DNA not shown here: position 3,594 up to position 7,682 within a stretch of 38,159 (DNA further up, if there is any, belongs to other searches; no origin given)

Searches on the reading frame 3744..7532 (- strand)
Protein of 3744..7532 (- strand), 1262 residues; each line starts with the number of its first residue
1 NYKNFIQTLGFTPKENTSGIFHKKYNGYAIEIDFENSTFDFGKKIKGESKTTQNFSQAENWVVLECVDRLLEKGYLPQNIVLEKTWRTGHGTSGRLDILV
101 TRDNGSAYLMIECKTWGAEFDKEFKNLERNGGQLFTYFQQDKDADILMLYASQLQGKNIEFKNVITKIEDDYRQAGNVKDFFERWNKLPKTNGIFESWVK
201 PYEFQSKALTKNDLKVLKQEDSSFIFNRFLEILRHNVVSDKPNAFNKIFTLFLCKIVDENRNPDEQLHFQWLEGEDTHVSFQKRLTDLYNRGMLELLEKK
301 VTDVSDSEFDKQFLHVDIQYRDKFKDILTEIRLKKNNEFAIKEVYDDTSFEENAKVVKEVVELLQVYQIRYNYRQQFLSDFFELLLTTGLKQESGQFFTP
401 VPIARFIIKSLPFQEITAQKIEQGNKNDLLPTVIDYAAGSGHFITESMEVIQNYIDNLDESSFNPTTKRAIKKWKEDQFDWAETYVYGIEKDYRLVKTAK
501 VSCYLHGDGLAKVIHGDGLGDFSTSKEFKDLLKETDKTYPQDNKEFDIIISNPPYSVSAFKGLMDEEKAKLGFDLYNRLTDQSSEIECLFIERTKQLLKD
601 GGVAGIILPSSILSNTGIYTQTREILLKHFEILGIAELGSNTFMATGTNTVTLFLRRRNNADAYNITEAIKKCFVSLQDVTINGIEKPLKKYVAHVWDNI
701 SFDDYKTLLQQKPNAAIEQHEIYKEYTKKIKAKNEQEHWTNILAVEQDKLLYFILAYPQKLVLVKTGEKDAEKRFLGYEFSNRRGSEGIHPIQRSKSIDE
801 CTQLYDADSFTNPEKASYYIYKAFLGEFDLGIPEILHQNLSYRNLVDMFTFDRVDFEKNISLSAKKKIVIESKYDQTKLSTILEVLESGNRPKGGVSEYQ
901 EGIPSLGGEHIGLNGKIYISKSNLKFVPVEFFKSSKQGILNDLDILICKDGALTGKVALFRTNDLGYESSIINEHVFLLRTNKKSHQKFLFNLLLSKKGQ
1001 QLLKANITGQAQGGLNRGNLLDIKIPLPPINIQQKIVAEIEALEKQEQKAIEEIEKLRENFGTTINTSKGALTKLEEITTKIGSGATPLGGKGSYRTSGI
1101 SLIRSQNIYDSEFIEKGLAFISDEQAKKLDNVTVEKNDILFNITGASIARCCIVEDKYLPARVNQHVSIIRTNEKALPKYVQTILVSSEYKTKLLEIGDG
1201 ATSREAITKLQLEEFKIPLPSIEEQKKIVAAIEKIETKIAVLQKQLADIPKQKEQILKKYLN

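Call 13: search_protein_families(library=pfam, proteins=[window:3744-7532:-], max_evalue=0.001)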
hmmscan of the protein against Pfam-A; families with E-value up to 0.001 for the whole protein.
window:3744-7532:- (1262 aa): 4 families
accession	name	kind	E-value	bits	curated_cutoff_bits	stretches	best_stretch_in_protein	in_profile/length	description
PF02384.22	N6_Mtase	-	8.7e-25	88.1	20.4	1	376-661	4-236/311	N-6 DNA Methylase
PF01420.25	Methylase_S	-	1.3e-23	84.5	22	2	879-1055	9-167/168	Type I restriction modification DNA specificity domain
PF07669.17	Eco57I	-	7.7e-16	59.1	25.3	1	486-640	3-167/171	Eco57I restriction-modification methylase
PF13588.12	HSDR_N_2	-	0.00027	21.4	25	0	59-127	2-71/110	Type I restriction enzyme R protein N terminus (HSDR_N)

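Call 14: search_protein_families(library=padloc, proteins=[window:3744-7532:-], max_evalue=0.00001)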
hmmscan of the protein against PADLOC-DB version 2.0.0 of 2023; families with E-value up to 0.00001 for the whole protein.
window:3744-7532:- (1262 aa): 116 families (the best 25 are shown)
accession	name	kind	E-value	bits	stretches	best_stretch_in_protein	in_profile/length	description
PDLC03624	REase_MTase_IIG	-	7.2e-243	807.2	1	2-1262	7-1270/1271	Type IIG restriction enzyme-methyltransferase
PDLC03615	REase_MTase_IIG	-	1.4e-134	448.1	1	8-879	10-896/953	Type IIG restriction enzyme-methyltransferase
PDLC03066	Specificity_I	-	9.9e-76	253.2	2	1069-1259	14-208/441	Type I specificity subunit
PDLC03089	Specificity_I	-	1.1e-56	190.9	2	1072-1244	7-177/446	Type I specificity subunit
PDLC03195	Specificity_I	-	7.2e-56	187.8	2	1069-1242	42-214/512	Type I specificity subunit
PDLC03100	Specificity_I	-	1.7e-46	157.5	2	1043-1259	167-386/392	Type I specificity subunit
PDLC03072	Specificity_I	-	2.2e-43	147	2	1073-1245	240-413/448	Type I specificity subunit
PDLC03086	Specificity_I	-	3.4e-42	143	2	1087-1244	25-182/458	Type I specificity subunit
PDLC03107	Specificity_I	-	2e-41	140.4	1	873-1260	2-387/392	Type I specificity subunit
PDLC03169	Specificity_I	-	1.7e-40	137.8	2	1072-1234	223-384/461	Type I specificity subunit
PDLC03173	Specificity_I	-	3.3e-40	136.6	2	870-1059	47-233/463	Type I specificity subunit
PDLC03168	Specificity_I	-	3.5e-40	136.8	2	1072-1244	7-174/459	Type I specificity subunit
PDLC03079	Specificity_I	-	9.7e-40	135.1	2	1060-1260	238-442/470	Type I specificity subunit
PDLC03179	Specificity_I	-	2.3e-38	130.5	2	1072-1253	396-576/589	Type I specificity subunit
PDLC04137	mad5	-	4.1e-36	123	2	1074-1261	7-185/392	mads_5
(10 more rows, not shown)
